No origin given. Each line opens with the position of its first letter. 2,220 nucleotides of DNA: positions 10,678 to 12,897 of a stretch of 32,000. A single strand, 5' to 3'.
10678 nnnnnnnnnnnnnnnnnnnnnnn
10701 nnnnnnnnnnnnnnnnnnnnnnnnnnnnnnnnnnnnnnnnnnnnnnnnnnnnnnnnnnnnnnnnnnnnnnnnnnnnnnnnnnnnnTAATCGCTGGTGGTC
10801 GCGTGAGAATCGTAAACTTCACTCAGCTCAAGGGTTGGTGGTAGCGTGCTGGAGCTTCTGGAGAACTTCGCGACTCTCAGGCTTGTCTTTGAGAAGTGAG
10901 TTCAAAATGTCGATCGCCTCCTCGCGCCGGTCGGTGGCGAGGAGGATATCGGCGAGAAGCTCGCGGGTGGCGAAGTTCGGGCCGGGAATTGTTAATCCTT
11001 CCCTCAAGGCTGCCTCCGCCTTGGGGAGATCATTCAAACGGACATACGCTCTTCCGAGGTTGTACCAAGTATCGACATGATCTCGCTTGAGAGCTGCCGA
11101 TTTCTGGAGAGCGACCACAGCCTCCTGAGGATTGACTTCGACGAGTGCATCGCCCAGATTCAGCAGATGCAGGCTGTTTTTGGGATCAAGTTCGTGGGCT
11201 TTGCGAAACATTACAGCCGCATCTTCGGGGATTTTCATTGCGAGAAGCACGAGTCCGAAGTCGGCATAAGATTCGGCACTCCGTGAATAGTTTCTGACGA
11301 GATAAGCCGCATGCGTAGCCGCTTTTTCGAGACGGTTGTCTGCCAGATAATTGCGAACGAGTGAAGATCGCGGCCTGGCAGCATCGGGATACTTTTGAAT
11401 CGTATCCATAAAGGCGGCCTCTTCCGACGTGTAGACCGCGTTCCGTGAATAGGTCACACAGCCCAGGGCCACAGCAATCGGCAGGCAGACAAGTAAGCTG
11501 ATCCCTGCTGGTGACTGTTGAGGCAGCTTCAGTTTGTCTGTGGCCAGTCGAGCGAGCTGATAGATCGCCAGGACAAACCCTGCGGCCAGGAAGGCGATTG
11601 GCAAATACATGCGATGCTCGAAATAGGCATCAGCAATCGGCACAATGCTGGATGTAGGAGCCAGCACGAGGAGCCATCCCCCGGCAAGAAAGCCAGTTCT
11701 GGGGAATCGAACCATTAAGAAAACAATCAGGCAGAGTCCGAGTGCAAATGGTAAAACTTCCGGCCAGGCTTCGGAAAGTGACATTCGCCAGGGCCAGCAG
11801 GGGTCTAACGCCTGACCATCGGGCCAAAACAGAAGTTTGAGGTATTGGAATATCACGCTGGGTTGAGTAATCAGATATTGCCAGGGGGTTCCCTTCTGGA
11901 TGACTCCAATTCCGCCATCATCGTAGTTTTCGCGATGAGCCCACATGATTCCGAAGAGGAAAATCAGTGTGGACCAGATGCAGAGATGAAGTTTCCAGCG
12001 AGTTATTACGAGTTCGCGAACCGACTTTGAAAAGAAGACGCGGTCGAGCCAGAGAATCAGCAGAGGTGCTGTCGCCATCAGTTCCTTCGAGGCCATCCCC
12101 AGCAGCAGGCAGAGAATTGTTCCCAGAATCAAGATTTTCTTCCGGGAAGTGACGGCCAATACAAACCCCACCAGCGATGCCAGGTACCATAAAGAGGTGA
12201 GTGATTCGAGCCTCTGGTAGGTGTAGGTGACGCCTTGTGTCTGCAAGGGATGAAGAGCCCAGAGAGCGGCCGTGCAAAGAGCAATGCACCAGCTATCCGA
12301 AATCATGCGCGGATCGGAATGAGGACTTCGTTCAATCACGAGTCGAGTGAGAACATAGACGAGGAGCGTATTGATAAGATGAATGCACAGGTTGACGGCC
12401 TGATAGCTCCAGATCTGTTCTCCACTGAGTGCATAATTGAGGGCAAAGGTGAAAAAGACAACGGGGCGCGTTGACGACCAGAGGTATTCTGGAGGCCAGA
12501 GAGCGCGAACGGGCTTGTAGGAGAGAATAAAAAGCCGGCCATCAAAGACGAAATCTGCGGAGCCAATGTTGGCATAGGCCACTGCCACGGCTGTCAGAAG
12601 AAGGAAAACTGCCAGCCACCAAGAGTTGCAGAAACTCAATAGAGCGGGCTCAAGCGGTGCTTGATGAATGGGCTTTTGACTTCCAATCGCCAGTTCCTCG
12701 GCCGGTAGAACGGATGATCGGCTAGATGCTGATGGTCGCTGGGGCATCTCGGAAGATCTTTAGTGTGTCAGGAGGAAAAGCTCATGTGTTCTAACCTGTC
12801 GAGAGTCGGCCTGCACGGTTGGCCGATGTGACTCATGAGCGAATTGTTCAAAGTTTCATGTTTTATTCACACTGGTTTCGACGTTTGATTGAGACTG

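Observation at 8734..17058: Candidate undescribed protein-glycosylation module: TMTC-like GT-C/TPR transferase + polyprenyl-P-sugar-synthase-like GT2 + GT4 + two methyltransferases, next to a secreted Pro/Ser/Thr-rich substrate candidate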

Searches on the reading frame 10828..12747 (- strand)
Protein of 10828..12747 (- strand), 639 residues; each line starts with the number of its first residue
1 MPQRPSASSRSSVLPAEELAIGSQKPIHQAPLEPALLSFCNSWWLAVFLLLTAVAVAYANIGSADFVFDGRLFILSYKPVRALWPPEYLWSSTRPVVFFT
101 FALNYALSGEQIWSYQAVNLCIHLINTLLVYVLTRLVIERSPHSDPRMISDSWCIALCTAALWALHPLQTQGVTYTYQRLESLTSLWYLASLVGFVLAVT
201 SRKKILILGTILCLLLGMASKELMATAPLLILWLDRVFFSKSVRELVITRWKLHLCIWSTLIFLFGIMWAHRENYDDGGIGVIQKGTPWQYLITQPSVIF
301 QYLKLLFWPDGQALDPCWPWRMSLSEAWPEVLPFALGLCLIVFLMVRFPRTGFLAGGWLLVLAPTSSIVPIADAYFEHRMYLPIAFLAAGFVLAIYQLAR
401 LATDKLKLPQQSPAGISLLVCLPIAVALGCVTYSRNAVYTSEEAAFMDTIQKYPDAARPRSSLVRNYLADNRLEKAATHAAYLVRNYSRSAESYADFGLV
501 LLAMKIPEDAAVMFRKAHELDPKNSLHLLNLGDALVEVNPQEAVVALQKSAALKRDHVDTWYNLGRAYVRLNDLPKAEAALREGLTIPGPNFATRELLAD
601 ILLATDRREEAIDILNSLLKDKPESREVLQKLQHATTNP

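Call 3: search_protein_families(library=pfam, proteins=[window:10828-12747:-], max_evalue=0.01)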
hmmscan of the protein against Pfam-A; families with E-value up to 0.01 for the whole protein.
window:10828-12747:- (639 aa): 14 families
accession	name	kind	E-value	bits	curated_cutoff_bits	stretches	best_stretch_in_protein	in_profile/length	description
PF14559.12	TPR_19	-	6.5e-15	55.6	25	2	539-583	6-50/68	Tetratricopeptide repeat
PF13428.12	TPR_14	-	1.1e-10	41.5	23.5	1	595-632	4-41/44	Tetratricopeptide repeat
PF00515.34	TPR_1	-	1.3e-09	37.9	27.8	1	559-587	2-30/34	Tetratricopeptide repeat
PF07719.23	TPR_2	-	2.6e-09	36.9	27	1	559-586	2-29/34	Tetratricopeptide repeat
PF13181.12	TPR_8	-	2.3e-08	34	25.7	1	559-587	2-30/34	Tetratricopeptide repeat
PF13424.12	TPR_12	-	6.2e-08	33.2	30.1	0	555-587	39-74/77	Tetratricopeptide repeat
PF13431.12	TPR_17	-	1.3e-07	31.7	24.4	0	547-578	2-33/34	Tetratricopeptide repeat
PF13432.12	TPR_16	-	1.2e-06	29.2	32.7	2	562-624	1-63/65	Tetratricopeptide repeat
PF23914.1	TPR_CcmH_CycH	-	1.6e-06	28.5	42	1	546-630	38-125/158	Cytochrome c-type biogenesis protein H TPR domain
PF13414.12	TPR_11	-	3.3e-06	27.1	26.8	0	542-571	12-41/42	TPR repeat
PF13174.12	TPR_6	-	4.2e-06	27.5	26.3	0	598-625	6-33/33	Tetratricopeptide repeat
PF07721.20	TPR_4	-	0.00016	22.4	27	0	561-583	4-26/26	Tetratricopeptide repeat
PF13176.12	TPR_7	-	0.00037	20.8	27.9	0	560-583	1-24/36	Tetratricopeptide repeat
PF12895.13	ANAPC3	-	0.00044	20.9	27.2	0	542-616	7-80/82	Anaphase-promoting complex, cyclosome, subunit 3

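Call 4: search_protein_families(library=ncbifam, proteins=[window:10828-12747:-], max_evalue=0.01)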
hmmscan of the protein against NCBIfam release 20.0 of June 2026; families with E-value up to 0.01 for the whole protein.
window:10828-12747:- (639 aa): 8 families
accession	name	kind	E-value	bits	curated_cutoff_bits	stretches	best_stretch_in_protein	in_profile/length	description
TIGR02917.1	PEP_TPR_lipo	equivalog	4.8e-14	51.2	312.2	2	442-559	551-670/899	XrtA/PEP-CTERM system TPR-repeat protein PrsT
NF040959.1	MamA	equivalog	3.8e-10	39.5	200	1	492-632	38-179/204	magnetosome protein MamA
TIGR02521.1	type_IV_pilW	equivalog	3.5e-07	30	154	1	424-620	6-197/234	type IV pilus biogenesis/stability protein PilW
NF033920.0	C39_PA2778_fam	equivalog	4.9e-07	29.4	150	1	508-586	173-252/255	PA2778 family cysteine peptidase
NF052415.1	T3SS_chap_SctY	equivalog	1.5e-05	25.5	70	1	498-583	13-102/106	type III secretion apparatus assembly chaperone SctY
NF052400.1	M48_BAM_BepA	equivalog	0.00021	20.2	570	1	467-582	317-433/483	beta-barrel assembly-enhancing protease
NF008757.0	PRK11788.1-5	equivalog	0.0015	17.7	363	1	443-634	127-324/388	lipopolysaccharide assembly protein LapB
NF033758.1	gliding_GltE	equivalog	0.0078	15.2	225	0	443-591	140-289/411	adventurous gliding motility TPR repeat lipoprotein GltE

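Call 6: search_solved_structures(query=window:10828-12747:-, max_evalue=1)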
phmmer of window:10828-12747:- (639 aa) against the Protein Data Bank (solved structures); distinct sequences matched with E-value up to 1: 91 (the best 60 are shown).
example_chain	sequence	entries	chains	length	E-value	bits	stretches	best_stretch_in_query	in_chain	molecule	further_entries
9qhb_A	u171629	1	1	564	1.4e-43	152.4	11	489-576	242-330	Engineered tetratricopeptide repeat protein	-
9qhc_A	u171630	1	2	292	1.1e-28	103.1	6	509-579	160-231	Engineered tetratricopeptide repeat protein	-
8bu0_A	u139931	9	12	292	3.6e-27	98.1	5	489-576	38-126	Consensus tetratricopeptide repeat protein | Crystal structure of an 8-repeat consensus TPR superhelix with Zinc. | Monomer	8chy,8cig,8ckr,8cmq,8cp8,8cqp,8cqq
8ch0_A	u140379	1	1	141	6.6e-10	41.1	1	489-579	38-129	Consensus tetratricopeptide repeat protein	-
2fo7_A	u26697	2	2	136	9.1e-10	40.7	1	489-579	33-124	SYNTHETIC CONSENSUS TPR PROTEIN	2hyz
1na0_A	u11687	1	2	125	2.5e-09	39.2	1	489-592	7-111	designed protein CTPR3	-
8ump_A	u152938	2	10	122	7.3e-09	37.7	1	498-595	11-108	T33-ml35-redesigned-TPR-domain-fold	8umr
2wqh_A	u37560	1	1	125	8e-08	34.2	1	489-589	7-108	CTPR3Y3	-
3kd7_A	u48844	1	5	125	1.6e-07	33.3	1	489-593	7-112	CTPR390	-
8cus_A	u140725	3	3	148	1.8e-07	33.1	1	486-596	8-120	I432-1(NaCl) Chain A | I432-1(Imd) Chain A | I432-1-X3 Chain A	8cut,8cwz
6b85_J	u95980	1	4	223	2.3e-07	32.7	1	488-619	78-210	TMHC4_R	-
11kc_A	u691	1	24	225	9.5e-07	30.7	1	488-596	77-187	Designed nanoparticle O43-TM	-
7obi_A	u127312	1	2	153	1e-06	30.6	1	491-632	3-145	CTPR-rv4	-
7yeh_B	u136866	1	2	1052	1e-06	30.6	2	445-629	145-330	UDP-N-acetylglucosamine--peptide N-acetylglucosaminyltransferase 110 kDa subunit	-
7yea_A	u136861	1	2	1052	1.1e-06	30.5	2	445-628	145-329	UDP-N-acetylglucosamine--peptide N-acetylglucosaminyltransferase 110 kDa subunit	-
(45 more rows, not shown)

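Call 8: find_homologous_proteins(query=window:10828-12747:-, max_evalue=0.001)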
Query window:10828-12747:- (639 aa): 1457 proteins with E <= 0.001 among 8000 candidates; the best 120 are listed.
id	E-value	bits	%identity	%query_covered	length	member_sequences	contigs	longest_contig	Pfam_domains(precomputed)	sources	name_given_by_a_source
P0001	0.0e+0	1380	95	100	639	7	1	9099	PF13431.13,PF23914.2,PF13414.13,PF13428.13,PF07721.21,PF14559.13,PF00515.35,PF13424.13,PF13432.13,PF13181.13,PF07719.24,PF13174.13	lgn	-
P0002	3.1e-166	572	48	92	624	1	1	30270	PF14559.13,PF13431.13,PF13414.13,PF00515.35,PF13424.13,PF13176.13,PF13432.13,PF13428.13,PF13181.13,PF07719.24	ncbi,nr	ncbi:MAG: hypothetical protein C0478_04975 [Planctomyces sp.]|nr:hypothetical protein [Planctomyces 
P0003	6.4e-157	542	47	92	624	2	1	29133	PF14559.13,PF13431.13,PF13176.13,PF13428.13,PF13181.13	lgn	-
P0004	2.4e-145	503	43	93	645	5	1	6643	PF13431.13,PF13414.13,PF00515.35,PF13424.13,PF13432.13,PF13428.13,PF13181.13,PF07719.24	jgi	jgi:hypothetical protein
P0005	1.7e-91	326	33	90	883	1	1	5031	PF03704.24,PF25060.1,PF13414.13,PF10952.16,PF13374.13,PF02064.22,PF07721.21,PF24575.2,PF00515.35,PF13424.13,PF13429.13,PF14561.13,PF07719.24,PF13174.13,PF20308.5,PF25063.1,PF13431.13,PF23914.2,PF13176.13,PF24885.2,PF13428.13,PF25064.2,PF14559.13,PF10516.16,PF13371.13,PF12895.14,PF21033.5,PF13432.13,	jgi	jgi:protein O-mannosyl-transferase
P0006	2.3e-91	325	34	92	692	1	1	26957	PF03704.24,PF13431.13,PF23914.2,PF13414.13,PF13176.13,PF13428.13,PF13374.13,PF14559.13,PF24575.2,PF13371.13,PF00515.35,PF12895.14,PF13424.13,PF21033.5,PF13432.13,PF13429.13,PF13181.13,PF14561.13,PF07719.24,PF13174.13,PF20308.5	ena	-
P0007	5.5e-91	324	36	90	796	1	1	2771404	PF03704.24,PF13414.13,PF12569.15,PF13374.13,PF07721.21,PF24575.2,PF02259.30,PF00515.35,PF13424.13,PF13429.13,PF14561.13,PF07719.24,PF13174.13,PF20308.5,PF25063.1,PF13431.13,PF23914.2,PF13176.13,PF13428.13,PF25064.2,PF14559.13,PF13371.13,PF12895.14,PF21033.5,PF13432.13,PF13181.13,PF10373.16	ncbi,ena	-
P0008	1.2e-90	323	38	90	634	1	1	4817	PF13431.13,PF23914.2,PF13414.13,PF13176.13,PF13428.13,PF13374.13,PF14559.13,PF13371.13,PF00515.35,PF13424.13,PF21033.5,PF13432.13,PF13181.13,PF07719.24,PF13174.13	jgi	jgi:protein O-mannosyl-transferase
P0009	1.7e-89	319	34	90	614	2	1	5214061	PF13431.13,PF13414.13,PF13428.13,PF14559.13,PF13371.13,PF00515.35,PF13424.13,PF21033.5,PF13432.13,PF13181.13,PF07719.24,PF13231.13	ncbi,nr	ncbi:tetratricopeptide repeat protein [Planctopirus ephydatiae]|nr:tetratricopeptide repeat protein 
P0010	2.0e-89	319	35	92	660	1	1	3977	PF13431.13,PF23914.2,PF13414.13,PF13176.13,PF13428.13,PF25064.2,PF13374.13,PF07721.21,PF14559.13,PF24575.2,PF13371.13,PF00515.35,PF12895.14,PF13424.13,PF21033.5,PF13432.13,PF13181.13,PF07719.24,PF13231.13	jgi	jgi:tetratricopeptide (TPR) repeat protein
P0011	5.0e-89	317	34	91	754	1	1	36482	PF03704.24,PF13414.13,PF13374.13,PF24575.2,PF00515.35,PF13424.13,PF13429.13,PF14561.13,PF07719.24,PF13174.13,PF20308.5,PF25063.1,PF13431.13,PF23914.2,PF13176.13,PF13428.13,PF25064.2,PF14559.13,PF13371.13,PF22860.3,PF12895.14,PF21033.5,PF13432.13,PF13181.13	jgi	-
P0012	9.3e-89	317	34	96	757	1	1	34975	PF03704.24,PF13414.13,PF13374.13,PF24575.2,PF00515.35,PF13424.13,PF13429.13,PF14561.13,PF07719.24,PF13174.13,PF20308.5,PF13431.13,PF23914.2,PF13176.13,PF13428.13,PF25064.2,PF14559.13,PF13371.13,PF12895.14,PF21033.5,PF13432.13,PF13181.13,PF24726.2,PF10373.16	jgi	jgi:tetratricopeptide (TPR) repeat protein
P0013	7.9e-88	313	33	90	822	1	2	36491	PF10602.16,PF03704.24,PF25060.1,PF13414.13,PF10952.16,PF13374.13,PF07721.21,PF24575.2,PF02259.30,PF00515.35,PF13424.13,PF13429.13,PF14561.13,PF07719.24,PF13174.13,PF20308.5,PF25063.1,PF13431.13,PF23914.2,PF13176.13,PF24885.2,PF13428.13,PF25064.2,PF14559.13,PF10516.16,PF13371.13,PF12895.14,PF21033.5,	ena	-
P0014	8.7e-88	313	36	82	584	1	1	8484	PF13431.13,PF13414.13,PF13428.13,PF13374.13,PF14559.13,PF24575.2,PF00515.35,PF13424.13,PF13432.13,PF13181.13,PF07719.24,PF13174.13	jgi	-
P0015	2.1e-87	312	34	87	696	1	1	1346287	PF03704.24,PF13414.13,PF13374.13,PF02064.22,PF07721.21,PF24575.2,PF00515.35,PF13424.13,PF13429.13,PF14561.13,PF07719.24,PF13174.13,PF20308.5,PF25063.1,PF13431.13,PF23914.2,PF13176.13,PF13428.13,PF25064.2,PF14559.13,PF10516.16,PF13371.13,PF12895.14,PF21033.5,PF13432.13,PF13181.13,PF10373.16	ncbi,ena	-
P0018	7.6e-86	307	35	92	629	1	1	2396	PF13431.13,PF23914.2,PF13414.13,PF13176.13,PF13428.13,PF14559.13,PF24575.2,PF00515.35,PF13424.13,PF13432.13,PF13181.13,PF07719.24,PF13174.13,PF13231.13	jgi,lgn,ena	-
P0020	1.1e-84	303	37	91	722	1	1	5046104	PF03704.24,PF13414.13,PF13374.13,PF07721.21,PF24575.2,PF00515.35,PF13424.13,PF13429.13,PF14561.13,PF07719.24,PF13174.13,PF25063.1,PF13431.13,PF23914.2,PF25062.2,PF13176.13,PF13428.13,PF04733.21,PF25064.2,PF14559.13,PF13371.13,PF12895.14,PF21033.5,PF13432.13,PF13181.13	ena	-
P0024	3.2e-82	295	32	90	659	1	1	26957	PF03704.24,PF13431.13,PF13414.13,PF13176.13,PF13428.13,PF13374.13,PF14559.13,PF24575.2,PF13371.13,PF00515.35,PF13424.13,PF21033.5,PF13432.13,PF13429.13,PF13181.13,PF14561.13,PF07719.24,PF13174.13,PF13231.13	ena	-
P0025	4.5e-82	294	36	82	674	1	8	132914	PF13431.13,PF23914.2,PF13414.13,PF13176.13,PF13428.13,PF14559.13,PF13371.13,PF00515.35,PF13424.13,PF13432.13,PF13181.13,PF07719.24,PF13231.13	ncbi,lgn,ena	-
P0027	1.3e-81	293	35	92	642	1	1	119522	PF14559.13,PF13431.13,PF13414.13,PF00515.35,PF13424.13,PF13432.13,PF13428.13,PF13181.13,PF07719.24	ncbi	ncbi:MAG: tetratricopeptide repeat protein [Pirellulaceae bacterium]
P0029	2.3e-81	292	33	92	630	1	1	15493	PF13431.13,PF13414.13,PF13176.13,PF13428.13,PF14559.13,PF00515.35,PF13424.13,PF13432.13,PF13181.13,PF07719.24,PF13174.13,PF13231.13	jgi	jgi:tetratricopeptide (TPR) repeat protein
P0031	3.9e-81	291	36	88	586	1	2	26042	PF03704.24,PF13431.13,PF23914.2,PF13414.13,PF13176.13,PF13428.13,PF13374.13,PF07721.21,PF14559.13,PF24575.2,PF13371.13,PF00515.35,PF13424.13,PF21033.5,PF13432.13,PF13181.13,PF14561.13,PF07719.24,PF13174.13,PF13231.13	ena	-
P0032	3.9e-81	291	37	79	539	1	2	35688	PF13431.13,PF13414.13,PF13176.13,PF13428.13,PF14559.13,PF24575.2,PF13371.13,PF00515.35,PF12895.14,PF13424.13,PF13432.13,PF13181.13,PF07719.24,PF13174.13,PF13231.13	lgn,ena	-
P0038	3.5e-79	285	34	87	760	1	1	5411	PF13414.13,PF23558.2,PF13374.13,PF07721.21,PF24575.2,PF00515.35,PF13424.13,PF13429.13,PF14561.13,PF07719.24,PF13174.13,PF13231.13,PF20308.5,PF13431.13,PF23914.2,PF13176.13,PF13428.13,PF25064.2,PF14559.13,PF13371.13,PF17874.8,PF12895.14,PF21033.5,PF13432.13,PF06552.19,PF13181.13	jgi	jgi:tetratricopeptide (TPR) repeat protein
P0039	7.3e-79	284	34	84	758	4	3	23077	PF03704.24,PF13414.13,PF12569.15,PF13374.13,PF07721.21,PF24575.2,PF00515.35,PF13424.13,PF07719.24,PF13174.13,PF13231.13,PF25063.1,PF13431.13,PF25062.2,PF13176.13,PF13428.13,PF14559.13,PF25575.1,PF10516.16,PF13371.13,PF21033.5,PF13432.13,PF13181.13,PF01239.29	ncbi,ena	-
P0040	1.0e-78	283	33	75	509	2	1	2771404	PF14559.13,PF13431.13,PF13414.13,PF00515.35,PF13424.13,PF13181.13,PF07719.24,PF13231.13,PF13374.13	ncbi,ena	-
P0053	6.0e-76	274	33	95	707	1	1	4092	PF03704.24,PF14863.13,PF13414.13,PF21545.4,PF01535.27,PF13374.13,PF07721.21,PF24575.2,PF00515.35,PF13424.13,PF28559.1,PF13429.13,PF14561.13,PF07719.24,PF13174.13,PF13231.13,PF20308.5,PF25063.1,PF14853.13,PF13431.13,PF23914.2,PF07720.19,PF13176.13,PF13428.13,PF25064.2,PF14559.13,PF13371.13,PF17874.8,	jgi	jgi:tetratricopeptide (TPR) repeat protein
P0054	8.5e-76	274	33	93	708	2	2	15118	PF25063.1,PF13431.13,PF23914.2,PF13414.13,PF13176.13,PF13428.13,PF13374.13,PF14559.13,PF24575.2,PF13371.13,PF00515.35,PF13424.13,PF21033.5,PF13432.13,PF13429.13,PF13181.13,PF14561.13,PF07719.24,PF13174.13,PF13231.13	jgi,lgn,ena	-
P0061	1.3e-74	270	31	91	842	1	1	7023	PF03704.24,PF09976.16,PF13414.13,PF13374.13,PF07721.21,PF24575.2,PF02259.30,PF00515.35,PF13424.13,PF13429.13,PF14561.13,PF07719.24,PF13174.13,PF13231.13,PF20308.5,PF25063.1,PF13431.13,PF23914.2,PF13176.13,PF13428.13,PF25064.2,PF14559.13,PF10516.16,PF13371.13,PF17874.8,PF12895.14,PF21033.5,PF13432.13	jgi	-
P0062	1.6e-74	270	37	73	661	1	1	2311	PF13431.13,PF23914.2,PF13414.13,PF13428.13,PF13374.13,PF14559.13,PF13371.13,PF00515.35,PF13424.13,PF13432.13,PF13181.13,PF07719.24,PF13174.13,PF13231.13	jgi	-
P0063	1.6e-74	270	34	88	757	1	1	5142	PF03704.24,PF13431.13,PF23914.2,PF25060.1,PF13414.13,PF13176.13,PF13428.13,PF13374.13,PF07721.21,PF14559.13,PF24575.2,PF00515.35,PF13424.13,PF21033.5,PF13432.13,PF13429.13,PF13181.13,PF14561.13,PF07719.24,PF13174.13,PF13231.13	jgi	jgi:tetratricopeptide (TPR) repeat protein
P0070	4.0e-74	268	34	87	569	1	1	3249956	PF03704.24,PF13431.13,PF23914.2,PF13414.13,PF13176.13,PF13428.13,PF13374.13,PF14559.13,PF24575.2,PF13371.13,PF00515.35,PF12895.14,PF13424.13,PF21033.5,PF13432.13,PF13181.13,PF14561.13,PF07719.24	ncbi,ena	-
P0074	1.7e-73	266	32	93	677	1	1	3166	PF03704.24,PF13431.13,PF23914.2,PF13414.13,PF13176.13,PF13428.13,PF13374.13,PF07721.21,PF14559.13,PF24575.2,PF13371.13,PF00515.35,PF12895.14,PF13424.13,PF21033.5,PF13432.13,PF13181.13,PF14561.13,PF07719.24,PF13231.13,PF10373.16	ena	-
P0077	2.8e-73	265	35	92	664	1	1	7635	PF13431.13,PF13414.13,PF13176.13,PF13428.13,PF14559.13,PF13371.13,PF00515.35,PF13424.13,PF13432.13,PF13181.13,PF07719.24,PF13231.13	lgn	-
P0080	6.0e-73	264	34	92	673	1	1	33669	PF03704.24,PF13431.13,PF13414.13,PF13176.13,PF13428.13,PF13374.13,PF14559.13,PF24575.2,PF02259.30,PF13371.13,PF00515.35,PF13424.13,PF21033.5,PF13432.13,PF13181.13,PF07719.24,PF13174.13,PF13231.13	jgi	-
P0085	4.9e-72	261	35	92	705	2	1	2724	PF13431.13,PF23914.2,PF13414.13,PF13176.13,PF13428.13,PF25064.2,PF13374.13,PF14559.13,PF24575.2,PF13371.13,PF00515.35,PF12895.14,PF13424.13,PF21033.5,PF13432.13,PF13181.13,PF14561.13,PF07719.24,PF13174.13,PF13231.13,PF20308.5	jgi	-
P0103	5.4e-70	255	35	85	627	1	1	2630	PF03704.24,PF13431.13,PF23914.2,PF13414.13,PF13176.13,PF13428.13,PF25064.2,PF13374.13,PF07721.21,PF14559.13,PF24575.2,PF00515.35,PF12895.14,PF13424.13,PF21033.5,PF13432.13,PF13181.13,PF07719.24,PF13174.13,PF13231.13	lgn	-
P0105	8.4e-70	254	33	90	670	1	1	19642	PF03704.24,PF13431.13,PF13414.13,PF13176.13,PF13428.13,PF13374.13,PF14559.13,PF24575.2,PF00515.35,PF13424.13,PF21033.5,PF13432.13,PF13181.13,PF07719.24,PF13174.13,PF13231.13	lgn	-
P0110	1.1e-69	254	33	85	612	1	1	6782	PF14559.13,PF13431.13,PF13414.13,PF00515.35,PF13424.13,PF13432.13,PF13428.13,PF13181.13,PF07719.24,PF13231.13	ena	-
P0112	1.7e-69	253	33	92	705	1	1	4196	PF13431.13,PF23914.2,PF13414.13,PF13176.13,PF13428.13,PF13374.13,PF14559.13,PF24575.2,PF13371.13,PF00515.35,PF13424.13,PF21033.5,PF13432.13,PF13429.13,PF13181.13,PF07719.24,PF13174.13,PF13231.13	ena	-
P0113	1.8e-69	253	32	91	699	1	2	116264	PF03704.24,PF13431.13,PF23914.2,PF13414.13,PF13176.13,PF13428.13,PF13374.13,PF07721.21,PF14559.13,PF24575.2,PF13371.13,PF00515.35,PF12895.14,PF13424.13,PF21033.5,PF13432.13,PF13181.13,PF14561.13,PF07719.24,PF13174.13,PF13231.13,PF20308.5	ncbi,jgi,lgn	jgi:tetratricopeptide (TPR) repeat protein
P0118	3.7e-69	252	31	90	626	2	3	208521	PF03704.24,PF13431.13,PF23914.2,PF13414.13,PF13176.13,PF13428.13,PF13374.13,PF14559.13,PF24575.2,PF00515.35,PF13424.13,PF13432.13,PF13429.13,PF13181.13,PF14561.13,PF07719.24,PF13231.13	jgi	jgi:Tfp pilus assembly protein PilF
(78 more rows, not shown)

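Call 10: find_encoding_contigs(protein=P0002, flank=10000, max_places=3)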
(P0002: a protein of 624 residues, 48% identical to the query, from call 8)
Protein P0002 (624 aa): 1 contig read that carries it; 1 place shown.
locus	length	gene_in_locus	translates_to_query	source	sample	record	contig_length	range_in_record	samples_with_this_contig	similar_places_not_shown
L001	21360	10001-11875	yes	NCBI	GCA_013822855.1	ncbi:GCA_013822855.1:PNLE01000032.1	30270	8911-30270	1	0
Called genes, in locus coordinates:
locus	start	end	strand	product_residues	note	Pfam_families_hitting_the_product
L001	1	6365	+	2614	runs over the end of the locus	PF13229:Beta_helix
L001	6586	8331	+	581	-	PF01368:DHH, PF02272:DHHA1, PF17768:RecJ_OB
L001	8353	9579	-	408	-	PF00535:Glycos_transf_2, PF26629:GT2_TM_C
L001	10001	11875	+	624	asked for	PF13424:TPR_12 (faint), PF13428:TPR_14 (faint), PF13431:TPR_17 (faint), PF14559:TPR_19 (faint), PF07719:TPR_2 (faint), PF13176:TPR_7 (faint), PF00515:TPR_1 (faint), PF13181:TPR_8 (faint), +2 more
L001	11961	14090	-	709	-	-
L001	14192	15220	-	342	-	PF12680:SnoaL_2 (weak), PF14534:DUF4440 (weak)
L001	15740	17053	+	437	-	PF13562:NTP_transf_4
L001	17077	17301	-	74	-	-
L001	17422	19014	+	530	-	PF00884:Sulfatase, PF01663:Phosphodiest (weak), PF02995:DUF229 (weak), PF16347:SGSH_C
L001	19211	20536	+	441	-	PF00275:EPSP_synthase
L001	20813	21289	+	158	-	-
